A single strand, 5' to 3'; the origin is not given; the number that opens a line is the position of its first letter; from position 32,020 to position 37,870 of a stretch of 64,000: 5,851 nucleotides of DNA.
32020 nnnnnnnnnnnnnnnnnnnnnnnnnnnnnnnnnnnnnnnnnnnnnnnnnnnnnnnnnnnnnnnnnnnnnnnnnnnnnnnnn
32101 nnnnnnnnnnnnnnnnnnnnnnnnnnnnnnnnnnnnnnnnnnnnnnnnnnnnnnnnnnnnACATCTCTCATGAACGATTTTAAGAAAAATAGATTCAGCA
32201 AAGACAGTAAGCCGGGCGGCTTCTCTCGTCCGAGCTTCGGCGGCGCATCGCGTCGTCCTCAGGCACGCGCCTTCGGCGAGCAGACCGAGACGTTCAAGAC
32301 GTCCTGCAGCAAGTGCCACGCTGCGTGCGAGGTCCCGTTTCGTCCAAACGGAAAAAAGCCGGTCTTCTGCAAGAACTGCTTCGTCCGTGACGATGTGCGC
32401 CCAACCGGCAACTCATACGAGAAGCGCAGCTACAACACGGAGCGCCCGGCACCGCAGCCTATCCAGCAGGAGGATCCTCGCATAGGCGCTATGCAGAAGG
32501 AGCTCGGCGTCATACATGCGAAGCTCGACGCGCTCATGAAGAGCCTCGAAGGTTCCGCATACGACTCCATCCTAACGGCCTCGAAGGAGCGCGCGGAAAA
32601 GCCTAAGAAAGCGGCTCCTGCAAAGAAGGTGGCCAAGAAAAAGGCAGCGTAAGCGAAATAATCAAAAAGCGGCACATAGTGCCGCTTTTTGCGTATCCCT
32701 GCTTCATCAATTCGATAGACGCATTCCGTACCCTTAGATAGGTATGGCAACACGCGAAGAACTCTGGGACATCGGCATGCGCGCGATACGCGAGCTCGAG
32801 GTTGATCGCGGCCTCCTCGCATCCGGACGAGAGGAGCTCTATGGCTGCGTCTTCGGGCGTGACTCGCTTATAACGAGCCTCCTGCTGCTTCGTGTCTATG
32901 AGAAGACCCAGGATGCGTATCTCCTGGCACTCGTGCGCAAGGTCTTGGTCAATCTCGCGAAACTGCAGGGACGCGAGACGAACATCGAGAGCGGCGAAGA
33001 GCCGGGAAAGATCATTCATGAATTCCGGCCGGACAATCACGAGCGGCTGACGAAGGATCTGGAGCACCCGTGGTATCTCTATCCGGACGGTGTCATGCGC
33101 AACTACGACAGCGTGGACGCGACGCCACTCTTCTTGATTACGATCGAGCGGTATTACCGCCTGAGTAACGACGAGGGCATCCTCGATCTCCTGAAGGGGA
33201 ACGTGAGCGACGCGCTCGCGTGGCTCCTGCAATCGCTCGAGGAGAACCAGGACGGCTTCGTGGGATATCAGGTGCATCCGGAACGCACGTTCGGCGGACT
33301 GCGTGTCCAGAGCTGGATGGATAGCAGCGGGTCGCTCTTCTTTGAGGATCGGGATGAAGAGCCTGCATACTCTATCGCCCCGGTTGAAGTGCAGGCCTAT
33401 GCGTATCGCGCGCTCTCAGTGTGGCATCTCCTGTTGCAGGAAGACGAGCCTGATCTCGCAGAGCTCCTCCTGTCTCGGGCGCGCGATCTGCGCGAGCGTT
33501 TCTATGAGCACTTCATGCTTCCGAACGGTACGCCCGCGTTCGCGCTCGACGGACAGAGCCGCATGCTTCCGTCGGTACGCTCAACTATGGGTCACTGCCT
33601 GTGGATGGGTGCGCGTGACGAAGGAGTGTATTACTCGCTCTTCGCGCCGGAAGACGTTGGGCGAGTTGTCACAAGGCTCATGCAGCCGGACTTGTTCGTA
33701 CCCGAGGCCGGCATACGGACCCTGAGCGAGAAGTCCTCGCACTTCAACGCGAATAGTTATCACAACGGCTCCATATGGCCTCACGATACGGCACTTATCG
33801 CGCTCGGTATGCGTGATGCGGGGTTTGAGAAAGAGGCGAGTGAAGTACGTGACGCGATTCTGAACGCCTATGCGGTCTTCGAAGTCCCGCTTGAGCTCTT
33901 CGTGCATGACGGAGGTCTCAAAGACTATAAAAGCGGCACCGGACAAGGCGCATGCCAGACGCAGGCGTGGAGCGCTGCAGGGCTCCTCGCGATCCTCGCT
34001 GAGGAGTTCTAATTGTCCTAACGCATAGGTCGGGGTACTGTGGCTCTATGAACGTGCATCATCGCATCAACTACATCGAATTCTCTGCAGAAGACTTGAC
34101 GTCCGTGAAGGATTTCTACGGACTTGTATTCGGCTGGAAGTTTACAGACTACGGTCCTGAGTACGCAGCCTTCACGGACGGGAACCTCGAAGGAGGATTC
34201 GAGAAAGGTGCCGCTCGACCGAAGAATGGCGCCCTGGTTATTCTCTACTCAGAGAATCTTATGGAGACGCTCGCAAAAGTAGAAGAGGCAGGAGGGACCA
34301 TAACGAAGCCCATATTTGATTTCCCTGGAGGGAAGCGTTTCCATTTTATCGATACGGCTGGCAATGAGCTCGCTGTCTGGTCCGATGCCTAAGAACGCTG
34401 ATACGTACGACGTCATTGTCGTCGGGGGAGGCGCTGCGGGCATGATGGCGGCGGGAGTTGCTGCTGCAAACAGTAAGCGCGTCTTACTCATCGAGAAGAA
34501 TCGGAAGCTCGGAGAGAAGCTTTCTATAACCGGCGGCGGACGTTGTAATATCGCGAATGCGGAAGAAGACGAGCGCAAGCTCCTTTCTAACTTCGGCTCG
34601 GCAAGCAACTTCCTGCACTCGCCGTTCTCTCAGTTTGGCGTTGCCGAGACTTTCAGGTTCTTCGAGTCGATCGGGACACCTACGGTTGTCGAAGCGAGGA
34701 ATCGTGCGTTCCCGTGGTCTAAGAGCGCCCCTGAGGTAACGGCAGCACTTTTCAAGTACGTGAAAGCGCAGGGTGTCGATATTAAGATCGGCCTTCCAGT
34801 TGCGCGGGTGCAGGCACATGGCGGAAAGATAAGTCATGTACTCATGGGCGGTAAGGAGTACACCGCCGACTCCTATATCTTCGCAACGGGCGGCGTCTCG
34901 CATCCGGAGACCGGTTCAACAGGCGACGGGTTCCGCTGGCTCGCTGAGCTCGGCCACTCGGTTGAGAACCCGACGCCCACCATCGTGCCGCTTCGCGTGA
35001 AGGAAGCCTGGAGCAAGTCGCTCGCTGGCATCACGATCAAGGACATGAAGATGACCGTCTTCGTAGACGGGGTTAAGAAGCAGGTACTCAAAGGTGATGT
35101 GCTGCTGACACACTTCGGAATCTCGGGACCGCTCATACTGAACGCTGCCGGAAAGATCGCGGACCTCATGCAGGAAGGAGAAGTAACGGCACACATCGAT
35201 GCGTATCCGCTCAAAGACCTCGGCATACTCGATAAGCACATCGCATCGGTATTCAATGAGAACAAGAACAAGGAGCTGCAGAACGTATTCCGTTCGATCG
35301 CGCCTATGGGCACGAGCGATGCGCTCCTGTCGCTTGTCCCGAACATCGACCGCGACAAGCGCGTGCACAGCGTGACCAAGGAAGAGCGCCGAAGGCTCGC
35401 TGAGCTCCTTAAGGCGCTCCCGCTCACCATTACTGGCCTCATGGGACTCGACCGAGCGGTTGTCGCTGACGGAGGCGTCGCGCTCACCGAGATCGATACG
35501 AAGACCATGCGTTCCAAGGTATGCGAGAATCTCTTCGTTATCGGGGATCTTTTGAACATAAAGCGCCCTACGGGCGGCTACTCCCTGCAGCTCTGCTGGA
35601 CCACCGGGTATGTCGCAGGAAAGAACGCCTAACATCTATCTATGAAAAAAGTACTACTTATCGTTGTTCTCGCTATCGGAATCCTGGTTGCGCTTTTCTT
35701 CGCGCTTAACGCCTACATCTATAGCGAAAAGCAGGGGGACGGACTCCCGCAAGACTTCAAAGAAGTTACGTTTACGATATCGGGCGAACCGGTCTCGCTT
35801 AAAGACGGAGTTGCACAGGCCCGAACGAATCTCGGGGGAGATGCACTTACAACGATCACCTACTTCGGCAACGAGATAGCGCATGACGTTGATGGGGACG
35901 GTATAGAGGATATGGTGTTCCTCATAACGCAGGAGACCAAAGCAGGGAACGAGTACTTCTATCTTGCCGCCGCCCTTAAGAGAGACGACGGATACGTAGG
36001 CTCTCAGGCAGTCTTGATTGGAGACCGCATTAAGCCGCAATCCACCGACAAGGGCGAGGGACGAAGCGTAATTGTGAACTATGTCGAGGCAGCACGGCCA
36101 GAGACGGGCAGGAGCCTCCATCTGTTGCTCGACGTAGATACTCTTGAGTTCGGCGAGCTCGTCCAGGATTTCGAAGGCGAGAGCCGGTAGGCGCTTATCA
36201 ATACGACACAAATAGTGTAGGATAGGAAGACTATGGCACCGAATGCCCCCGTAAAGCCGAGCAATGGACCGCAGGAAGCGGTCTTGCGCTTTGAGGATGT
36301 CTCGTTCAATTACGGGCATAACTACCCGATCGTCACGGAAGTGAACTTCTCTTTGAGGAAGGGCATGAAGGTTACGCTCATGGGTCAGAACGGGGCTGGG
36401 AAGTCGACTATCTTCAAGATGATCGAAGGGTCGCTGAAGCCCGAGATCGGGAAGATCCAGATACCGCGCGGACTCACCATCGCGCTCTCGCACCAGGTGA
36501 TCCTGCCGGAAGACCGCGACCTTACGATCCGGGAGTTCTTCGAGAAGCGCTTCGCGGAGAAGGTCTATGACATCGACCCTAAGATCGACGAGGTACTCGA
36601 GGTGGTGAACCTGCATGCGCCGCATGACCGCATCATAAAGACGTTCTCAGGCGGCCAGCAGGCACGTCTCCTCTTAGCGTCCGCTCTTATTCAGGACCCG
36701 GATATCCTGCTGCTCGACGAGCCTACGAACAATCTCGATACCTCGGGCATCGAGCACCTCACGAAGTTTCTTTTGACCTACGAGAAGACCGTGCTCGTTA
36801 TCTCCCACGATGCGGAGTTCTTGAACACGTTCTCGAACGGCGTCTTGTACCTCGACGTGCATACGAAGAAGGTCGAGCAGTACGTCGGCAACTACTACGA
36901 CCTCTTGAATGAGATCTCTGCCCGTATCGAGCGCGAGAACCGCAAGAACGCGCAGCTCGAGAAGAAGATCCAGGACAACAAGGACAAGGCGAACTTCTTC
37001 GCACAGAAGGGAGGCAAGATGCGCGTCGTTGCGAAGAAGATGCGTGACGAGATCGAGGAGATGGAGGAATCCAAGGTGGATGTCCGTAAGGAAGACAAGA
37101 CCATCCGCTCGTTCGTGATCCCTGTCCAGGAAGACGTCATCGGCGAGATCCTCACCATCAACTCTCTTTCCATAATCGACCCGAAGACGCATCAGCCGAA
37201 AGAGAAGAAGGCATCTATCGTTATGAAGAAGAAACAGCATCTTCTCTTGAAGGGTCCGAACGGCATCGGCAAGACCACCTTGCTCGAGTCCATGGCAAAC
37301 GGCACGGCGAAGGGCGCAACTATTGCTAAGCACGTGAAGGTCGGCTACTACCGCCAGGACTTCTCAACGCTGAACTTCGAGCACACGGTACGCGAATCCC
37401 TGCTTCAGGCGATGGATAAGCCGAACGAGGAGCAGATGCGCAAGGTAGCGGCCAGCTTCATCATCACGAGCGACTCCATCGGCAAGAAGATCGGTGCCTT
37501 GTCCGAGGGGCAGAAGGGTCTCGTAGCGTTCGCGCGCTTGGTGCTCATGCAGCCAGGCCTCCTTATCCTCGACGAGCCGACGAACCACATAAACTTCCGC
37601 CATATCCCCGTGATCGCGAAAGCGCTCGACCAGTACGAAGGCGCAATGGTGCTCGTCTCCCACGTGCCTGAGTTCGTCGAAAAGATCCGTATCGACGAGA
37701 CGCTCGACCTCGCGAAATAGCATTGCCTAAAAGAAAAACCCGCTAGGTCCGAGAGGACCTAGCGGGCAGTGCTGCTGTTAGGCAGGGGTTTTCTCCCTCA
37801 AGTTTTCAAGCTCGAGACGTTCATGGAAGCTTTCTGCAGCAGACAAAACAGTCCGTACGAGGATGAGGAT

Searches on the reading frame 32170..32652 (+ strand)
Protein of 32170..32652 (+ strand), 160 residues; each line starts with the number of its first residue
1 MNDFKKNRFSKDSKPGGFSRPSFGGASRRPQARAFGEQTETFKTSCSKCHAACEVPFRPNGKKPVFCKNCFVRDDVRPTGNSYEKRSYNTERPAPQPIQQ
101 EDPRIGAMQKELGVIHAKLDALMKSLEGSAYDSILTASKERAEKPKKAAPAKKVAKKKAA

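Call 37: search_protein_families(library=pfam, proteins=[window:32170-32652:+], max_evalue=0.00001)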
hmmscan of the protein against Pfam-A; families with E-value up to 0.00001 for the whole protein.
window:32170-32652:+ (160 aa): 1 family
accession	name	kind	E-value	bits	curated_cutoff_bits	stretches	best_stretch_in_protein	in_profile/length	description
PF23477.1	zf_Tbcl_2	-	1.2e-11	44.6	27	1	40-72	2-34/37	Probable treble clef zinc finger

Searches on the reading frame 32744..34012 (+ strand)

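Call 37: search_protein_families(library=pfam, proteins=[window:32744-34012:+], max_evalue=0.00001)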
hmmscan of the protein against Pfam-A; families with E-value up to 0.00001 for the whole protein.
window:32744-34012:+ (422 aa): 2 families
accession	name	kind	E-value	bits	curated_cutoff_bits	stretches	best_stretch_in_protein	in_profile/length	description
PF06202.20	GDE_C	-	1.2e-09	38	21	1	114-415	70-366/367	Amylo-alpha-1,6-glucosidase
PF22422.2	MGH1-like_GH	-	2e-08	34.6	27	1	300-374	252-326/356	Mannosylglycerate hydrolase MGH1-like glycoside hydrolase domain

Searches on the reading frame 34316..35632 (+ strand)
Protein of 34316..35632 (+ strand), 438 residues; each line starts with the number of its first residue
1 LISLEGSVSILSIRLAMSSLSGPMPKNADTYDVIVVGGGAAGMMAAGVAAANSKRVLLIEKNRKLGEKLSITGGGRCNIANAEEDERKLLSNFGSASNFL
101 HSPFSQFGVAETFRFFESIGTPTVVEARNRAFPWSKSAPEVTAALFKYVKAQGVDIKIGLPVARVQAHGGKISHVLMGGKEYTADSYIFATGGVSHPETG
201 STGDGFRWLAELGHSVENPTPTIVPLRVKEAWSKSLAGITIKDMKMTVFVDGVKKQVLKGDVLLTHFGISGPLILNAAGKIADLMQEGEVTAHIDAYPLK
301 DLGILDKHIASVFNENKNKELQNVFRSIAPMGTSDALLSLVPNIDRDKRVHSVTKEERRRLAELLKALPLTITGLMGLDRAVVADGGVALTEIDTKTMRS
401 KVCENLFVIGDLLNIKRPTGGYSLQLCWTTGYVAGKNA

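Call 37: search_protein_families(library=pfam, proteins=[window:34316-35632:+], max_evalue=0.00001)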
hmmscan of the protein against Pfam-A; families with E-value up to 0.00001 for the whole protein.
window:34316-35632:+ (438 aa): 8 families
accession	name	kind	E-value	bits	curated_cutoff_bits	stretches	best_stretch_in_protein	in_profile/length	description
PF03486.20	HI0933_like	-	4.4e-72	242.9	50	1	32-436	2-243/244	HI0933-like protein Rossmann domain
PF22780.1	HI0933_like_1st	-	5.5e-28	98.3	27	1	221-383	2-165/165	HI0933-like protein barrel and H2TH domain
PF07992.20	Pyr_redox_2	-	5.3e-13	49.5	26.1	0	123-196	169-240/291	Pyridine nucleotide-disulphide oxidoreductase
PF12831.13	FAD_oxidored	-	4.2e-11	43.2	27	1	32-192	1-145/416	FAD dependent oxidoreductase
PF00890.30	FAD_binding_2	-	7.3e-11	42.3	20.4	1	32-82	1-51/414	FAD binding domain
PF01266.30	DAO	-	2.2e-09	37.8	27.9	0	32-67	1-36/353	FAD dependent oxidoreductase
PF00070.33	Pyr_redox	-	2.4e-06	28.4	22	0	33-66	2-35/82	Pyridine nucleotide-disulphide oxidoreductase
PF13738.12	Pyr_redox_3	-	6.4e-06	26.1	30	0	34-67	1-34/305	Pyridine nucleotide-disulphide oxidoreductase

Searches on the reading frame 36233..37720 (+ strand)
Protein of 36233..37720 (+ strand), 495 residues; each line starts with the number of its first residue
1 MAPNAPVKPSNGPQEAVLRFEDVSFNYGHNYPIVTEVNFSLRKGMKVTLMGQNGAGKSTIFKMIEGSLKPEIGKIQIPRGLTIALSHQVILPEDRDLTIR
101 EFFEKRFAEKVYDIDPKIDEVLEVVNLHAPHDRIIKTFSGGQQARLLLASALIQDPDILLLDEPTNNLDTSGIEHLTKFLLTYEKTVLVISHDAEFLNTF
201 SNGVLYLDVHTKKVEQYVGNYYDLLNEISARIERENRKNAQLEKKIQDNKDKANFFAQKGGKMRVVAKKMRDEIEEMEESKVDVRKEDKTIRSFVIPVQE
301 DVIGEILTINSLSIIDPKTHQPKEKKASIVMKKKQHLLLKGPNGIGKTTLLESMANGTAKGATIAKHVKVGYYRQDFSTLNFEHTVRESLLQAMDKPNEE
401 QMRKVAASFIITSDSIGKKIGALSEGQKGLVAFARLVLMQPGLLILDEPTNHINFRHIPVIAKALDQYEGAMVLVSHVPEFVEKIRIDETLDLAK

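Call 37: search_protein_families(library=pfam, proteins=[window:36233-37720:+], max_evalue=0.00001)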
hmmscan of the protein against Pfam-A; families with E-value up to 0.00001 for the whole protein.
window:36233-37720:+ (495 aa): 6 families
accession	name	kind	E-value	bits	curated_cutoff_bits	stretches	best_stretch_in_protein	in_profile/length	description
PF00005.33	ABC_tran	-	8.5e-46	156.4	25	2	35-166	2-137/137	ABC transporter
PF13304.12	AAA_21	-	1.9e-13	51.6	27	0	137-197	237-303/304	AAA domain, putative AbiEii toxin, Type IV TA system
PF02463.25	SMC_N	-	2.9e-09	37.1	40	0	110-201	109-206/220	RecF/RecN/SMC N terminal domain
PF13401.12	AAA_22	-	3.2e-07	31.1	27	0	333-448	4-92/130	AAA domain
PF13555.12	AAA_29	-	4.2e-07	30.1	27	0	43-61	22-39/61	P-loop containing region of AAA domain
PF03193.22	RsgA_GTPase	-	4.5e-07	30.3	30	0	39-76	102-138/174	RsgA GTPase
